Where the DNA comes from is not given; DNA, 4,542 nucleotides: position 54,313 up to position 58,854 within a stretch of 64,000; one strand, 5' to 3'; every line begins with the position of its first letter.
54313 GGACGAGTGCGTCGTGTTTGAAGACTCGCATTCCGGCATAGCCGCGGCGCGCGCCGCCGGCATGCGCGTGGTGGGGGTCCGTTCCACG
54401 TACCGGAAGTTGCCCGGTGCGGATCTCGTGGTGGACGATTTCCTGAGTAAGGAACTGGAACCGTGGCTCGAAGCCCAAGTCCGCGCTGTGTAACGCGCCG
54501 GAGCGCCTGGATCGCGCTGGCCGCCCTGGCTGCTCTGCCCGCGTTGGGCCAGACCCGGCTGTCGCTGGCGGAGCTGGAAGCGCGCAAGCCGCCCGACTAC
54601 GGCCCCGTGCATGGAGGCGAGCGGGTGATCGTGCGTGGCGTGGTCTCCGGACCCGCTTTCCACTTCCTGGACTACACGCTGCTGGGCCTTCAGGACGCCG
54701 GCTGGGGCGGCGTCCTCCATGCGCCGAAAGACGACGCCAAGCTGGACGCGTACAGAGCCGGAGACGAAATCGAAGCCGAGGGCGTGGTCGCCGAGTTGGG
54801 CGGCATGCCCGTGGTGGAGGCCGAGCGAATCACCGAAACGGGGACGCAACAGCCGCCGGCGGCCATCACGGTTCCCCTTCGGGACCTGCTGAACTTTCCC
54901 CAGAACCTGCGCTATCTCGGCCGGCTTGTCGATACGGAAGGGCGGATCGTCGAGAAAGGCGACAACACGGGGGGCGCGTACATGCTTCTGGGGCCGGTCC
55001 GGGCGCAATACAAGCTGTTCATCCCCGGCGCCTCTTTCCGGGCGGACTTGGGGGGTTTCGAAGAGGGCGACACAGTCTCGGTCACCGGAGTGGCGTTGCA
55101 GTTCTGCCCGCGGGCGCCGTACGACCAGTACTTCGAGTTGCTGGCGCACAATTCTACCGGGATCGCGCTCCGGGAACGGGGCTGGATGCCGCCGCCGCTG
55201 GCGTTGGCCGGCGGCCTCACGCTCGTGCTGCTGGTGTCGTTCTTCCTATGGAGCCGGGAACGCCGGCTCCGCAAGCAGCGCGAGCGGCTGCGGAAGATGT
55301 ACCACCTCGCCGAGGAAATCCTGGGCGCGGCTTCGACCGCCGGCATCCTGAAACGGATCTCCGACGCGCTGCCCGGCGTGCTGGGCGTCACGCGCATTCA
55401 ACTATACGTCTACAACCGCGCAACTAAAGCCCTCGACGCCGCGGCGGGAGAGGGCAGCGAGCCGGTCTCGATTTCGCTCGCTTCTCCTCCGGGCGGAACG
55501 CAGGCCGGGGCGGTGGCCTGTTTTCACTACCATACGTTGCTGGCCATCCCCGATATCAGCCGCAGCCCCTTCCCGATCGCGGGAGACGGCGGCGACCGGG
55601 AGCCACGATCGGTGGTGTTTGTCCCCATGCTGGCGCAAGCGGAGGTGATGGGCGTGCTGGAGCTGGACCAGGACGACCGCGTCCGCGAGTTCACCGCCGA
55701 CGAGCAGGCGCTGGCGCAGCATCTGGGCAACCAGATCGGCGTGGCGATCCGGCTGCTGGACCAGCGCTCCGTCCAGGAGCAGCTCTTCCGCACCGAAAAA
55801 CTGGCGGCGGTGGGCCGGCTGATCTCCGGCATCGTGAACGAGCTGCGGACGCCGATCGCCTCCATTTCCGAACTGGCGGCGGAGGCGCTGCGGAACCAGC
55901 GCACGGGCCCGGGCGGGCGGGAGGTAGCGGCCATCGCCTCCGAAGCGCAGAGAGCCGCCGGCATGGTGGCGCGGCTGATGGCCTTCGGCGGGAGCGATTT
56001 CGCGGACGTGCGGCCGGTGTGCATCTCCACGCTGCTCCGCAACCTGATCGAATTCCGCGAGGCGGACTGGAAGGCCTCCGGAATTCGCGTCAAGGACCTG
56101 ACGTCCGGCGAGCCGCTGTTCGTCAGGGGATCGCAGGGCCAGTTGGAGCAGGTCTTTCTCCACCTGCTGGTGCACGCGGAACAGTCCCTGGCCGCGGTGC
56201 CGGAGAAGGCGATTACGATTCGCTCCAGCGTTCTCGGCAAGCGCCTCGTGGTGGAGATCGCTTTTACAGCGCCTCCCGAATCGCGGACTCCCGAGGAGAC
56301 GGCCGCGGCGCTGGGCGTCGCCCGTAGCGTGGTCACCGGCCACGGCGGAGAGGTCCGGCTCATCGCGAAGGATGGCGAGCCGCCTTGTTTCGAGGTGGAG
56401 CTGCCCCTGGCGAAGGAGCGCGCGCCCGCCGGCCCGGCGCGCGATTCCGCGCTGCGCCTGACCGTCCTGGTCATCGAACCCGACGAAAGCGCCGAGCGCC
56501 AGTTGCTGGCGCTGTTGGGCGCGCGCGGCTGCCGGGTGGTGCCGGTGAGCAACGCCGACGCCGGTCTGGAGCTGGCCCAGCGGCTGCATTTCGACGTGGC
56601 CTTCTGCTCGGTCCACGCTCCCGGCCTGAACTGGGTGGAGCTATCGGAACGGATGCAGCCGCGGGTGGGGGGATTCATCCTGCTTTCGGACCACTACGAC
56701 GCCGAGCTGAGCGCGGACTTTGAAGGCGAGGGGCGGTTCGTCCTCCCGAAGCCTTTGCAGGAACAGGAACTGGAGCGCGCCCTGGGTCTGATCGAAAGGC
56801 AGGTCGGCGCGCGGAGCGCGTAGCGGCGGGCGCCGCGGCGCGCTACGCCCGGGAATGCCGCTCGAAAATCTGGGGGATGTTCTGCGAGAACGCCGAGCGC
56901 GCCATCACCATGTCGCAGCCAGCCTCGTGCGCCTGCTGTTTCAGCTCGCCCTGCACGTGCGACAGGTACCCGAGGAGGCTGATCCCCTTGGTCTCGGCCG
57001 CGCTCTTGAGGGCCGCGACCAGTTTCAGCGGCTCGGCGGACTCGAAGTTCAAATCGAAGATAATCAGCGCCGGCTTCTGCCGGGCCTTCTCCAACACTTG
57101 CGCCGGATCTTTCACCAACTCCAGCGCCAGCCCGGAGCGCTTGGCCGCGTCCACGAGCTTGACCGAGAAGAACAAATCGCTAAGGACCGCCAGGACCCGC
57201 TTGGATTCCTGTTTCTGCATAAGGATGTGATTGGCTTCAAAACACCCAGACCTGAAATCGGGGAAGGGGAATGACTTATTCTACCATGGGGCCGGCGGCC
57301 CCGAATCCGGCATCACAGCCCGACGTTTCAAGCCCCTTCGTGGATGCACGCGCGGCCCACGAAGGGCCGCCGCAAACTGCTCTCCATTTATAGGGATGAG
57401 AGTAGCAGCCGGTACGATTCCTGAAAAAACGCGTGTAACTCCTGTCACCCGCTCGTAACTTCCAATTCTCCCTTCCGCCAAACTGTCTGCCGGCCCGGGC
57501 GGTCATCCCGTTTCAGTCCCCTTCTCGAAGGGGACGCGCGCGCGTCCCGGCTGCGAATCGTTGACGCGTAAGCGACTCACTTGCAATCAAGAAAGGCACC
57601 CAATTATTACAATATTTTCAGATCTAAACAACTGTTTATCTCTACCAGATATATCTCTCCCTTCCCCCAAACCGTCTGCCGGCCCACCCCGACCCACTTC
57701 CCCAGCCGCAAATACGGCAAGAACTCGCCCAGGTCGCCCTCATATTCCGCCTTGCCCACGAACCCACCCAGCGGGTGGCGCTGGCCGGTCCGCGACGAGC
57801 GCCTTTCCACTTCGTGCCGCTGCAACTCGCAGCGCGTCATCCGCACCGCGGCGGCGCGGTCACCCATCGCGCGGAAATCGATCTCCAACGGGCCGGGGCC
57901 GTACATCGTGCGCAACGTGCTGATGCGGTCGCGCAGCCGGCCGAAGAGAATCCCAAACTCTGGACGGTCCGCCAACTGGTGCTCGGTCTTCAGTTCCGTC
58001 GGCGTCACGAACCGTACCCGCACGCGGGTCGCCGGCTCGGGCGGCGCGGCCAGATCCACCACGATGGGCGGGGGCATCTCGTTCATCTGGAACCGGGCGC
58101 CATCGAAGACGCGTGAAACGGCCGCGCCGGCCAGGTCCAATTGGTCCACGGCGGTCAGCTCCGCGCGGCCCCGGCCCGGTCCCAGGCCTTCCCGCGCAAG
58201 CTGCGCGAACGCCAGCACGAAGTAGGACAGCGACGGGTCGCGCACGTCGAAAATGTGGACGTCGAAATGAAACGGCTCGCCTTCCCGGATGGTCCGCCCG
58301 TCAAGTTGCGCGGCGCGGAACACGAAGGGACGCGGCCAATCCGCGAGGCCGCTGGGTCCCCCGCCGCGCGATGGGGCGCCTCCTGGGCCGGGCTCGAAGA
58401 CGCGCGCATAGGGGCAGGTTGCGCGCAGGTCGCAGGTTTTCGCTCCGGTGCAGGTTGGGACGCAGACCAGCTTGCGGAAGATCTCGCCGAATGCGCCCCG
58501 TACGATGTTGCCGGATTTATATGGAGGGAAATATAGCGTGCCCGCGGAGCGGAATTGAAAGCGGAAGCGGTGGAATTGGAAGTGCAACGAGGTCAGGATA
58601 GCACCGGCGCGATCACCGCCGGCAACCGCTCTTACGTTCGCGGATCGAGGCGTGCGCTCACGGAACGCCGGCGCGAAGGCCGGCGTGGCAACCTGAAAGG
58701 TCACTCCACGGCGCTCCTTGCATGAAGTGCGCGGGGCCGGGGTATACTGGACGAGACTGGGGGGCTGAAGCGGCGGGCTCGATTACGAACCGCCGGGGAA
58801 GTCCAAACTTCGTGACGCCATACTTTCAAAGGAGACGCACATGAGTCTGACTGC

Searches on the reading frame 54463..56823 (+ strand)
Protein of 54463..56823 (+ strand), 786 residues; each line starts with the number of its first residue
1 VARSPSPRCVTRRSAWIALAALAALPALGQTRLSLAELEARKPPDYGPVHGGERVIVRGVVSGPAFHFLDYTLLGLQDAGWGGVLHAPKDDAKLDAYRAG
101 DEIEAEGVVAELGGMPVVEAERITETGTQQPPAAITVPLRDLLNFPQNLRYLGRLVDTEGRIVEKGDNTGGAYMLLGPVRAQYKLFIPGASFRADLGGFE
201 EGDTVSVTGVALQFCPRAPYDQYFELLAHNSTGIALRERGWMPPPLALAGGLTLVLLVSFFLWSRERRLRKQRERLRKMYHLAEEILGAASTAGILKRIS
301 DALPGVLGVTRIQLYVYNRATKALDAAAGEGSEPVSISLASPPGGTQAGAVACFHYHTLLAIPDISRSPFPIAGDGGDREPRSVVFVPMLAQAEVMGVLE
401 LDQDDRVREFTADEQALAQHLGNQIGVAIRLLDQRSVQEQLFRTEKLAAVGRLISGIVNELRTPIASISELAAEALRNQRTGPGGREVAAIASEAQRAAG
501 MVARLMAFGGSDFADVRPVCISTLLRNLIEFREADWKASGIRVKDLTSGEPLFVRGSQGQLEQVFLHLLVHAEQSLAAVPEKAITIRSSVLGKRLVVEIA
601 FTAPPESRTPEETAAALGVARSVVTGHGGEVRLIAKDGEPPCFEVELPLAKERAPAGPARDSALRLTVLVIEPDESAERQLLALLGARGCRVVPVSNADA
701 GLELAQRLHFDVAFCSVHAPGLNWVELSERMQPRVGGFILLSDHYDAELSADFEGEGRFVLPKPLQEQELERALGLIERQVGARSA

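Call 60: search_protein_families(library=pfam, max_evalue=0.00001, proteins=[window:54463-56823:+])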
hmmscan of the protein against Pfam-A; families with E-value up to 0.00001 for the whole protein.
window:54463-56823:+ (786 aa): 3 families
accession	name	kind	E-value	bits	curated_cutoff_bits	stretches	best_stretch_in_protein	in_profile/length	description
PF13185.12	GAF_2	-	4.3e-09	37.1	28.6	1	295-429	7-135/136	GAF domain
PF01590.32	GAF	-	8.7e-09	36.4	22.4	1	295-429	5-133/133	GAF domain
PF13492.12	GAF_3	-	2.4e-08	34.9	27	1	295-430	5-128/129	GAF domain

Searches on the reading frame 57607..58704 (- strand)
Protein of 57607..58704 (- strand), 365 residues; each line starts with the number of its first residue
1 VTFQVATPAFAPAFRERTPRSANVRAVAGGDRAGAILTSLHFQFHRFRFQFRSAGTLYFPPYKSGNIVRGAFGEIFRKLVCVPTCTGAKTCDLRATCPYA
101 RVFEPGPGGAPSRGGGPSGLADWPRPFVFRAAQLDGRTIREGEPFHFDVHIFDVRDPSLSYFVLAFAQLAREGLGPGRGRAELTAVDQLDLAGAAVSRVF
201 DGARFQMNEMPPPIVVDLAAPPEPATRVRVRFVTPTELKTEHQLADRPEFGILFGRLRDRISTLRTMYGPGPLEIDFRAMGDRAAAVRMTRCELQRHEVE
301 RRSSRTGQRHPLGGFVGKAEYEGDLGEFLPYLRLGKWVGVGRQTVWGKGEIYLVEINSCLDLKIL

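Call 60: search_protein_families(library=pfam, max_evalue=0.00001, proteins=[window:57607-58704:-])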
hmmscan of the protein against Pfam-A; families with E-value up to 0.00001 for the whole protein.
window:57607-58704:- (365 aa): 1 family
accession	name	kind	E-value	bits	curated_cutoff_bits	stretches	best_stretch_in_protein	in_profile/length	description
PF10040.14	CRISPR_Cas6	-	9.8e-16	58.7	25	1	230-351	1-89/89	CRISPR-associated endoribonuclease Cas6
